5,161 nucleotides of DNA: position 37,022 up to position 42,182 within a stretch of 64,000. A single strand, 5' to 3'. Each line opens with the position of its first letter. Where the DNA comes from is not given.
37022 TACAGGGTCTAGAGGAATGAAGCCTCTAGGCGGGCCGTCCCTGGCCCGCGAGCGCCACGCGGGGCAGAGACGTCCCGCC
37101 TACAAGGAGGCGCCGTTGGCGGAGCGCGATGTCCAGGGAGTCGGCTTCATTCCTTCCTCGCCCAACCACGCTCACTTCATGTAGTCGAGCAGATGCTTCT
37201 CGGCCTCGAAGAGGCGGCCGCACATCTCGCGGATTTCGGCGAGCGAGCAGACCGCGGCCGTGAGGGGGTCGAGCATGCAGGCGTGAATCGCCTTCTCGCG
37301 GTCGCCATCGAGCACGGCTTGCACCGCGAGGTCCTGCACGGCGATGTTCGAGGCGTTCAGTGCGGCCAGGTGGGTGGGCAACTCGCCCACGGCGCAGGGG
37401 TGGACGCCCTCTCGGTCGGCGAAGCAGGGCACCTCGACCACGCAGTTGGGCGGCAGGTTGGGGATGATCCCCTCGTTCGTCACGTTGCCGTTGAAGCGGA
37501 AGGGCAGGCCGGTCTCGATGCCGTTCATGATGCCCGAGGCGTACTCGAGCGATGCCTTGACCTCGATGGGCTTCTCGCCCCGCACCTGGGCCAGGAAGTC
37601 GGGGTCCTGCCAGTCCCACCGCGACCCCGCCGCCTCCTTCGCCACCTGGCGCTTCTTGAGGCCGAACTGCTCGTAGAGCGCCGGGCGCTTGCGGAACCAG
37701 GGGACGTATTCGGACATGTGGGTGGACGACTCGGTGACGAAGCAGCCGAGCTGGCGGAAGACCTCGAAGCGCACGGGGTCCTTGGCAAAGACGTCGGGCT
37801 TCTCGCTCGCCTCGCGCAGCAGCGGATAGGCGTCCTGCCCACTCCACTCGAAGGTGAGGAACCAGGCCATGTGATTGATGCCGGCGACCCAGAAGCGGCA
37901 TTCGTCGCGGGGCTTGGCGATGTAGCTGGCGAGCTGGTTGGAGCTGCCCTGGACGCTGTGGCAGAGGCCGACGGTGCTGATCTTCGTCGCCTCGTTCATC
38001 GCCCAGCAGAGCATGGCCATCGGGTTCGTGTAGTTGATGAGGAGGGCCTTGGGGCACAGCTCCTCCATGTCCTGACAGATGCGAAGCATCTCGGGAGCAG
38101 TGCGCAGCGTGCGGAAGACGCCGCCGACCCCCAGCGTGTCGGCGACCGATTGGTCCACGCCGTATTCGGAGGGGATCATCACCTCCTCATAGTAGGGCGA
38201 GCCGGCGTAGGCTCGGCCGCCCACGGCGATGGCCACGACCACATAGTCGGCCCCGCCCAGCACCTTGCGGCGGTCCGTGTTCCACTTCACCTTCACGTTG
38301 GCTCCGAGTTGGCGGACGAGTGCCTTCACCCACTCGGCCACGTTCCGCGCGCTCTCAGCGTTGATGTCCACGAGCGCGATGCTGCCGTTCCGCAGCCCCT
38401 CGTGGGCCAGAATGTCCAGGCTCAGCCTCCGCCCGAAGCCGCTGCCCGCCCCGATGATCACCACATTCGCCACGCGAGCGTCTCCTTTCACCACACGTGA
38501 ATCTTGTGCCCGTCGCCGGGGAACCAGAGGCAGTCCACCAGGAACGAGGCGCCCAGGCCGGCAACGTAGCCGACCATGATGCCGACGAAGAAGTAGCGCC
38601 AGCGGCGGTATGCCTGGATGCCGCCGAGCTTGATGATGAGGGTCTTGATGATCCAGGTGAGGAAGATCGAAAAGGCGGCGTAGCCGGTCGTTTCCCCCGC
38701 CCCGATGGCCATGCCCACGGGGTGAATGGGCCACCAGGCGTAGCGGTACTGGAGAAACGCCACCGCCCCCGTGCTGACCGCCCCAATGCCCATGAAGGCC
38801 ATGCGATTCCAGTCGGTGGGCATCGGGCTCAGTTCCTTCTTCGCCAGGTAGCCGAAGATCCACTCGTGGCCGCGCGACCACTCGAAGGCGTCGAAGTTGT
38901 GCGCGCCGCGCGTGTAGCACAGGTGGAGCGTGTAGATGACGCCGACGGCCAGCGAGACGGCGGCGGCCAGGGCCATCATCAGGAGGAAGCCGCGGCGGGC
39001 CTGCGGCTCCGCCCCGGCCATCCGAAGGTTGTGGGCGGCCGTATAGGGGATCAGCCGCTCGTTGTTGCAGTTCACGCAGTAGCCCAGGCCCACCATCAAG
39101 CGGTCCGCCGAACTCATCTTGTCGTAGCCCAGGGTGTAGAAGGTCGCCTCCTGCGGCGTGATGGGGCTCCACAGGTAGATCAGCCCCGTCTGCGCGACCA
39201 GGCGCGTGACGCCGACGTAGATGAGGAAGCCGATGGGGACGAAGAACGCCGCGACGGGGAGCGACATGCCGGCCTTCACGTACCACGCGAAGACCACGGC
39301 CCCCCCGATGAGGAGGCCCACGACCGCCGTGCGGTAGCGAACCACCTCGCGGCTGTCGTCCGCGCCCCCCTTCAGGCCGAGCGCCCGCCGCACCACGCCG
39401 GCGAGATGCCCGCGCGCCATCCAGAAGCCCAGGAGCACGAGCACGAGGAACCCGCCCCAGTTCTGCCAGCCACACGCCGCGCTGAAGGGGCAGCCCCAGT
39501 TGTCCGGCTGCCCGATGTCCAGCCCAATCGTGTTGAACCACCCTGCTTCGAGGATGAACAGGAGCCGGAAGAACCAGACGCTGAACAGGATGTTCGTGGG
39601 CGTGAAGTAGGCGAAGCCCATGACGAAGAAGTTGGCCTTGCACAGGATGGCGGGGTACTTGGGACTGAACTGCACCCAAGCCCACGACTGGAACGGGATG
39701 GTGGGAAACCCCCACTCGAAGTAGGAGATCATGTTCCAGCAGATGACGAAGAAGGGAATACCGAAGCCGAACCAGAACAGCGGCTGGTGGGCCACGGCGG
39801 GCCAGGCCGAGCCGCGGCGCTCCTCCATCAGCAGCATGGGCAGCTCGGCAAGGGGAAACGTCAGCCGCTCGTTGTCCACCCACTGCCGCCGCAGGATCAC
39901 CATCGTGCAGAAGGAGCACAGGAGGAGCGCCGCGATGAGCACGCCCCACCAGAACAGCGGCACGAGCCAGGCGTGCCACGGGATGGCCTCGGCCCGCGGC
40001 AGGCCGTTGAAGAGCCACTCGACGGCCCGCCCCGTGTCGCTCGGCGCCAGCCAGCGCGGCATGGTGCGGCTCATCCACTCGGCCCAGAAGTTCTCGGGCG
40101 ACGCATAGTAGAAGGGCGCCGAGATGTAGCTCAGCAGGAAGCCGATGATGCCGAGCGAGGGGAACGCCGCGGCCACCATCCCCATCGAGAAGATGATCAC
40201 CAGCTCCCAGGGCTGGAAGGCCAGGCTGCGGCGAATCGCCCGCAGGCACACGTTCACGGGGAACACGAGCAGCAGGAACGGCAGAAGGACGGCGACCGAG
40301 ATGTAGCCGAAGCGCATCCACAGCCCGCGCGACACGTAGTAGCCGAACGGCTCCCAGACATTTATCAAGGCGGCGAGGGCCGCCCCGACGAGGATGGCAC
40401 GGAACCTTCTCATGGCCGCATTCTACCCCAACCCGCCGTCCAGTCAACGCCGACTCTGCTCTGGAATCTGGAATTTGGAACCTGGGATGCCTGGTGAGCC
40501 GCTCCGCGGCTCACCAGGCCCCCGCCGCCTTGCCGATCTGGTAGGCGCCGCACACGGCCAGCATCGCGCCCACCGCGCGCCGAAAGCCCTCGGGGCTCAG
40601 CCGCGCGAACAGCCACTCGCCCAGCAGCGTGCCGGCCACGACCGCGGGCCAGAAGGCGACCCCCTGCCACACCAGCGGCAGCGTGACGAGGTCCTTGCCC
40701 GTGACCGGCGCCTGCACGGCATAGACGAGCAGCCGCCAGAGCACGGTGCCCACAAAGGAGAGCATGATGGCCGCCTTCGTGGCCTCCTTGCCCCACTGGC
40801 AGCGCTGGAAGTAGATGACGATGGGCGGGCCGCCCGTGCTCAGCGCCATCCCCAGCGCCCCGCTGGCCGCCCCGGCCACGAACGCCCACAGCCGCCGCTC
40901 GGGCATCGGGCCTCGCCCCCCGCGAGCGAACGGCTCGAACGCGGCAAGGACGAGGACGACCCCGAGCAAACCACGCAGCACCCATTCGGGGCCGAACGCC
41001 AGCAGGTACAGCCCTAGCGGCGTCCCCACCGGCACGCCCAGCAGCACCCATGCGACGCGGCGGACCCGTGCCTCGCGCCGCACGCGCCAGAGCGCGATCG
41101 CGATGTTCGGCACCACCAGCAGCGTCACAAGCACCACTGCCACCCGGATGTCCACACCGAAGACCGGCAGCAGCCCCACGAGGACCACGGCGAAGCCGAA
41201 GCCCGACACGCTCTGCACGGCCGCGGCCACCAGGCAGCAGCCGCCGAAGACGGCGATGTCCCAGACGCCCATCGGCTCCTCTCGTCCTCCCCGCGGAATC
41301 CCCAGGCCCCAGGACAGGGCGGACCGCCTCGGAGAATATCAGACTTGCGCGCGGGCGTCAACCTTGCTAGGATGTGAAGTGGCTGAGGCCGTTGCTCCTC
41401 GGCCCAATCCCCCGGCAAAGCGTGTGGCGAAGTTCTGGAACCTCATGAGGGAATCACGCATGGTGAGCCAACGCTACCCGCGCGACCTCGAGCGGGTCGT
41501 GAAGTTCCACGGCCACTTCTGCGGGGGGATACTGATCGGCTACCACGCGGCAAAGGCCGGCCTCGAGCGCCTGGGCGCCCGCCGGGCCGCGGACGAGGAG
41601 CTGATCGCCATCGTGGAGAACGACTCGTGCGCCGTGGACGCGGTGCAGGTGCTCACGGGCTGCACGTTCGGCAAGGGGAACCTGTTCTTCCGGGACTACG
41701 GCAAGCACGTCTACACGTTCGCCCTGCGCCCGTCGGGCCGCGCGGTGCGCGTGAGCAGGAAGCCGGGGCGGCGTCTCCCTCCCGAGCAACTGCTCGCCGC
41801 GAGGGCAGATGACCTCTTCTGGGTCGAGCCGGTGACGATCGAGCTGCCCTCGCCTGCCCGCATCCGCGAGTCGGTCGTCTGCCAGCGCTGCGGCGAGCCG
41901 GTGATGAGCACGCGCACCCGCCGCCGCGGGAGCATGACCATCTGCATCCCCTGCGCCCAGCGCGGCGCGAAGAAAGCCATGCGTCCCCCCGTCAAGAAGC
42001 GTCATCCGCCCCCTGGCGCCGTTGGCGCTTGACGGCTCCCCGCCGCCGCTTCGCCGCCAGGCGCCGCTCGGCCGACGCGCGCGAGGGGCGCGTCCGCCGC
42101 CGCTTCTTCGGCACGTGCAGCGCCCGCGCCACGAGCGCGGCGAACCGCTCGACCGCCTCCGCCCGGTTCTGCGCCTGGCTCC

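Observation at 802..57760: Native genes avoid the palindrome RTCGAY; foreign segments do not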

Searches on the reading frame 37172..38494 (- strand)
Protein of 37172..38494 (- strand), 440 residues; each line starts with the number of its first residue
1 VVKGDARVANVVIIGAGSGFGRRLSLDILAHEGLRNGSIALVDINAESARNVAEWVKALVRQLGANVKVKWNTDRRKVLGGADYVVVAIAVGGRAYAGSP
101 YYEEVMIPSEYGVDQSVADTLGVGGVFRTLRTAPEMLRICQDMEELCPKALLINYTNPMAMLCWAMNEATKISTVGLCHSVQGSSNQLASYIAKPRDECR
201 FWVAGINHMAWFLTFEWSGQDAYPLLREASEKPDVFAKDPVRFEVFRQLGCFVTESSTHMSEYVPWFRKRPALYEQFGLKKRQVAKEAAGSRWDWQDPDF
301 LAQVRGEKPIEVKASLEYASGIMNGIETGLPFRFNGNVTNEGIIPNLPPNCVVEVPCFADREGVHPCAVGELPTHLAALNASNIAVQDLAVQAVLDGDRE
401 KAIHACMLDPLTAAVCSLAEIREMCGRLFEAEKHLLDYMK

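Call 28: search_protein_families(library=pfam, proteins=[window:37172-38494:-], max_evalue=0.001)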
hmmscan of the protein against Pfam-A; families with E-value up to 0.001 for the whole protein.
window:37172-38494:- (440 aa): 3 families
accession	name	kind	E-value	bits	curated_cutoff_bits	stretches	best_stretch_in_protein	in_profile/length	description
PF11975.13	Glyco_hydro_4C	-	2e-57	195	24.1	1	203-412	1-211/211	Family 4 glycosyl hydrolase C-terminal domain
PF02056.22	Glyco_hydro_4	-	1.6e-46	158.6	23.2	1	11-191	2-180/183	Family 4 glycosyl hydrolase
PF00056.29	Ldh_1_N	-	0.00015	22.2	27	0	10-89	2-77/141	lactate/malate dehydrogenase, NAD binding domain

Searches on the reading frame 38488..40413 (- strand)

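Call 28: search_protein_families(library=pfam, proteins=[window:38488-40413:-], max_evalue=0.001)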
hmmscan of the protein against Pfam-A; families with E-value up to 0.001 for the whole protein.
window:38488-40413:- (641 aa): 2 families
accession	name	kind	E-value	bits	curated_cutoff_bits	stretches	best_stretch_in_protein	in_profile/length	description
PF20581.3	DUF6785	-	5.6e-106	355.4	25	1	3-503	1-498/498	Family of unknown function (DUF6785)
PF20580.3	DUF6784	-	2.5e-19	69.8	26.4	1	539-628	2-91/101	Domain of unknown function (DUF6784)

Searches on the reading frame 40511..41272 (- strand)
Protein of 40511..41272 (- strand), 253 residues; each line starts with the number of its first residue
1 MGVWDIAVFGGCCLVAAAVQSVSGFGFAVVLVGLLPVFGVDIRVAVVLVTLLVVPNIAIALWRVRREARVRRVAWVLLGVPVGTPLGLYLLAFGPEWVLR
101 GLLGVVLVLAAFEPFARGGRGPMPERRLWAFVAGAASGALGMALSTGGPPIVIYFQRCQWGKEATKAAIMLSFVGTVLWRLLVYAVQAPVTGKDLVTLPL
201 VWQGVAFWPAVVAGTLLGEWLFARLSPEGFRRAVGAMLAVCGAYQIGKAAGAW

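Call 28: search_protein_families(library=pfam, proteins=[window:40511-41272:-], max_evalue=0.001)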
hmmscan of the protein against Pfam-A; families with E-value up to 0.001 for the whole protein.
window:40511-41272:- (253 aa): 1 family
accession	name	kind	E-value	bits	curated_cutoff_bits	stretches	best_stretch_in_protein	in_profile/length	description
PF01925.25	TauE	-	1.6e-25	90.6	32.6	1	12-244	4-236/237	Sulfite exporter TauE/SafE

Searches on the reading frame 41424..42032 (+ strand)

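Call 28: search_protein_families(library=pfam, proteins=[window:41424-42032:+], max_evalue=0.001)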
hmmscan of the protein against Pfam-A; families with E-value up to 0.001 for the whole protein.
window:41424-42032:+ (202 aa): 2 families
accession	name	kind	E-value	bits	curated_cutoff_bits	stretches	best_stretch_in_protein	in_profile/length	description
PF02663.19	FmdE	-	6.7e-36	123.7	22.9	1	28-113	1-85/133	FmdE, Molybdenum formylmethanofuran dehydrogenase operon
PF01258.23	zf-dskA_traR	-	1.4e-05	25.4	24.9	1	150-180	5-33/36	Prokaryotic dksA/traR C4-type zinc finger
